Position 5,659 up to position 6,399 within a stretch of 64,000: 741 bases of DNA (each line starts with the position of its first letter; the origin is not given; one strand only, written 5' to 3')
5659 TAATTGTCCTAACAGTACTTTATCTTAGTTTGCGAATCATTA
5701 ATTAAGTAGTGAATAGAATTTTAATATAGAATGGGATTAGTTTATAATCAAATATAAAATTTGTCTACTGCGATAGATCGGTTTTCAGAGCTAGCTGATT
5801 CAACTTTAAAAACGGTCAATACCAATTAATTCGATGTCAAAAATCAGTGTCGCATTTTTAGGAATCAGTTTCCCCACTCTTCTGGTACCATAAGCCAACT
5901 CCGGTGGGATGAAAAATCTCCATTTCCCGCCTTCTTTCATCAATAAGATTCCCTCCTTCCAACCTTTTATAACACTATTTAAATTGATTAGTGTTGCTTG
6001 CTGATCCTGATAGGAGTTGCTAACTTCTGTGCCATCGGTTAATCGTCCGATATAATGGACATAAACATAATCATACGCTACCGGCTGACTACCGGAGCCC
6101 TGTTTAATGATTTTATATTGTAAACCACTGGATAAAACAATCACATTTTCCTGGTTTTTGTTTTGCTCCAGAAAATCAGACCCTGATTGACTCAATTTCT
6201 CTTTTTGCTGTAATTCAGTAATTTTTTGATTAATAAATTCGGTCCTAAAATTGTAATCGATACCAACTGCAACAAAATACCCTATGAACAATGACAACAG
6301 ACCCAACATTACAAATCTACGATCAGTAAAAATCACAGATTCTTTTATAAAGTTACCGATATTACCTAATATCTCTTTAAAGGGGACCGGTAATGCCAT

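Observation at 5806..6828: VKOR domain fused to an FKBP-type prolyl isomerase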

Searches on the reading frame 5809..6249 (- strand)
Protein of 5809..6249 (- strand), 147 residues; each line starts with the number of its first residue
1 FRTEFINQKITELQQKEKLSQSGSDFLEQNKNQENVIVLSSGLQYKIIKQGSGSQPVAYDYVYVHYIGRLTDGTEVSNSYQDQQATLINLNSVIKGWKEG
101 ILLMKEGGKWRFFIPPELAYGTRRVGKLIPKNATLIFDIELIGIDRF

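Call 45: search_solved_structures(query=window:5809-6249:-, max_evalue=1e-10, show_alignments=3)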
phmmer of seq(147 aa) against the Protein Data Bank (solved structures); distinct sequences matched with E-value up to 1e-10: 134 (the best 60 are shown).
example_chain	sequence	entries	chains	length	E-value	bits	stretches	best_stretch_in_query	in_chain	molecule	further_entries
3jym_A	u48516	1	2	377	4.6e-39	136.7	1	33-143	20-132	FK506-binding protein (FKBP) from wheat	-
3jxv_A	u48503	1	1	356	4.9e-39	136.6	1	34-143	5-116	70 kDa peptidyl-prolyl isomerase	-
7dek_A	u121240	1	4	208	4.7e-30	107.5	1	19-144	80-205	Peptidyl-prolyl cis-trans isomerase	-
1fd9_A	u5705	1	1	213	2.8e-29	105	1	8-145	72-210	PROTEIN (MACROPHAGE INFECTIVITY POTENTIATOR PROTEIN)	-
8ruo_A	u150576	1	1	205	2.9e-29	105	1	8-145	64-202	Outer membrane protein MIP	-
8bjd_A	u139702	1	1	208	2.9e-29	104.9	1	8-145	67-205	Peptidyl-prolyl cis-trans isomerase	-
8r39_C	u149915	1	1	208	3.2e-29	104.8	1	8-145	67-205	Peptidyl-prolyl cis-trans isomerase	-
8bjc_B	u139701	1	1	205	3.4e-29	104.7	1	8-144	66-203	Peptidyl-prolyl cis-trans isomerase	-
2uz5_A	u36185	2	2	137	4.4e-29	104.4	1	21-145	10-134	MACROPHAGE INFECTIVITY POTENTIATOR | Outer membrane protein MIP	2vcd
8bk5_A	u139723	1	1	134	5.1e-29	104.1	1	21-144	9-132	Peptidyl-prolyl cis-trans isomerase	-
8bje_A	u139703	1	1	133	5.4e-29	104.1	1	21-144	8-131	Peptidyl-prolyl cis-trans isomerase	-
8p42_A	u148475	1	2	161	3.9e-27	98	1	21-144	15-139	Macrophage infectivity potentiator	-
8bk4_A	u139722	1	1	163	4.1e-27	98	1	21-144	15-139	Macrophage infectivity potentiator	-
8p3d_A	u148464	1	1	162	4.1e-27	98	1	21-144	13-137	peptidylprolyl isomerase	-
1jvw_A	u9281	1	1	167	4.4e-27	97.9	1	21-144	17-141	MACROPHAGE INFECTIVITY POTENTIATOR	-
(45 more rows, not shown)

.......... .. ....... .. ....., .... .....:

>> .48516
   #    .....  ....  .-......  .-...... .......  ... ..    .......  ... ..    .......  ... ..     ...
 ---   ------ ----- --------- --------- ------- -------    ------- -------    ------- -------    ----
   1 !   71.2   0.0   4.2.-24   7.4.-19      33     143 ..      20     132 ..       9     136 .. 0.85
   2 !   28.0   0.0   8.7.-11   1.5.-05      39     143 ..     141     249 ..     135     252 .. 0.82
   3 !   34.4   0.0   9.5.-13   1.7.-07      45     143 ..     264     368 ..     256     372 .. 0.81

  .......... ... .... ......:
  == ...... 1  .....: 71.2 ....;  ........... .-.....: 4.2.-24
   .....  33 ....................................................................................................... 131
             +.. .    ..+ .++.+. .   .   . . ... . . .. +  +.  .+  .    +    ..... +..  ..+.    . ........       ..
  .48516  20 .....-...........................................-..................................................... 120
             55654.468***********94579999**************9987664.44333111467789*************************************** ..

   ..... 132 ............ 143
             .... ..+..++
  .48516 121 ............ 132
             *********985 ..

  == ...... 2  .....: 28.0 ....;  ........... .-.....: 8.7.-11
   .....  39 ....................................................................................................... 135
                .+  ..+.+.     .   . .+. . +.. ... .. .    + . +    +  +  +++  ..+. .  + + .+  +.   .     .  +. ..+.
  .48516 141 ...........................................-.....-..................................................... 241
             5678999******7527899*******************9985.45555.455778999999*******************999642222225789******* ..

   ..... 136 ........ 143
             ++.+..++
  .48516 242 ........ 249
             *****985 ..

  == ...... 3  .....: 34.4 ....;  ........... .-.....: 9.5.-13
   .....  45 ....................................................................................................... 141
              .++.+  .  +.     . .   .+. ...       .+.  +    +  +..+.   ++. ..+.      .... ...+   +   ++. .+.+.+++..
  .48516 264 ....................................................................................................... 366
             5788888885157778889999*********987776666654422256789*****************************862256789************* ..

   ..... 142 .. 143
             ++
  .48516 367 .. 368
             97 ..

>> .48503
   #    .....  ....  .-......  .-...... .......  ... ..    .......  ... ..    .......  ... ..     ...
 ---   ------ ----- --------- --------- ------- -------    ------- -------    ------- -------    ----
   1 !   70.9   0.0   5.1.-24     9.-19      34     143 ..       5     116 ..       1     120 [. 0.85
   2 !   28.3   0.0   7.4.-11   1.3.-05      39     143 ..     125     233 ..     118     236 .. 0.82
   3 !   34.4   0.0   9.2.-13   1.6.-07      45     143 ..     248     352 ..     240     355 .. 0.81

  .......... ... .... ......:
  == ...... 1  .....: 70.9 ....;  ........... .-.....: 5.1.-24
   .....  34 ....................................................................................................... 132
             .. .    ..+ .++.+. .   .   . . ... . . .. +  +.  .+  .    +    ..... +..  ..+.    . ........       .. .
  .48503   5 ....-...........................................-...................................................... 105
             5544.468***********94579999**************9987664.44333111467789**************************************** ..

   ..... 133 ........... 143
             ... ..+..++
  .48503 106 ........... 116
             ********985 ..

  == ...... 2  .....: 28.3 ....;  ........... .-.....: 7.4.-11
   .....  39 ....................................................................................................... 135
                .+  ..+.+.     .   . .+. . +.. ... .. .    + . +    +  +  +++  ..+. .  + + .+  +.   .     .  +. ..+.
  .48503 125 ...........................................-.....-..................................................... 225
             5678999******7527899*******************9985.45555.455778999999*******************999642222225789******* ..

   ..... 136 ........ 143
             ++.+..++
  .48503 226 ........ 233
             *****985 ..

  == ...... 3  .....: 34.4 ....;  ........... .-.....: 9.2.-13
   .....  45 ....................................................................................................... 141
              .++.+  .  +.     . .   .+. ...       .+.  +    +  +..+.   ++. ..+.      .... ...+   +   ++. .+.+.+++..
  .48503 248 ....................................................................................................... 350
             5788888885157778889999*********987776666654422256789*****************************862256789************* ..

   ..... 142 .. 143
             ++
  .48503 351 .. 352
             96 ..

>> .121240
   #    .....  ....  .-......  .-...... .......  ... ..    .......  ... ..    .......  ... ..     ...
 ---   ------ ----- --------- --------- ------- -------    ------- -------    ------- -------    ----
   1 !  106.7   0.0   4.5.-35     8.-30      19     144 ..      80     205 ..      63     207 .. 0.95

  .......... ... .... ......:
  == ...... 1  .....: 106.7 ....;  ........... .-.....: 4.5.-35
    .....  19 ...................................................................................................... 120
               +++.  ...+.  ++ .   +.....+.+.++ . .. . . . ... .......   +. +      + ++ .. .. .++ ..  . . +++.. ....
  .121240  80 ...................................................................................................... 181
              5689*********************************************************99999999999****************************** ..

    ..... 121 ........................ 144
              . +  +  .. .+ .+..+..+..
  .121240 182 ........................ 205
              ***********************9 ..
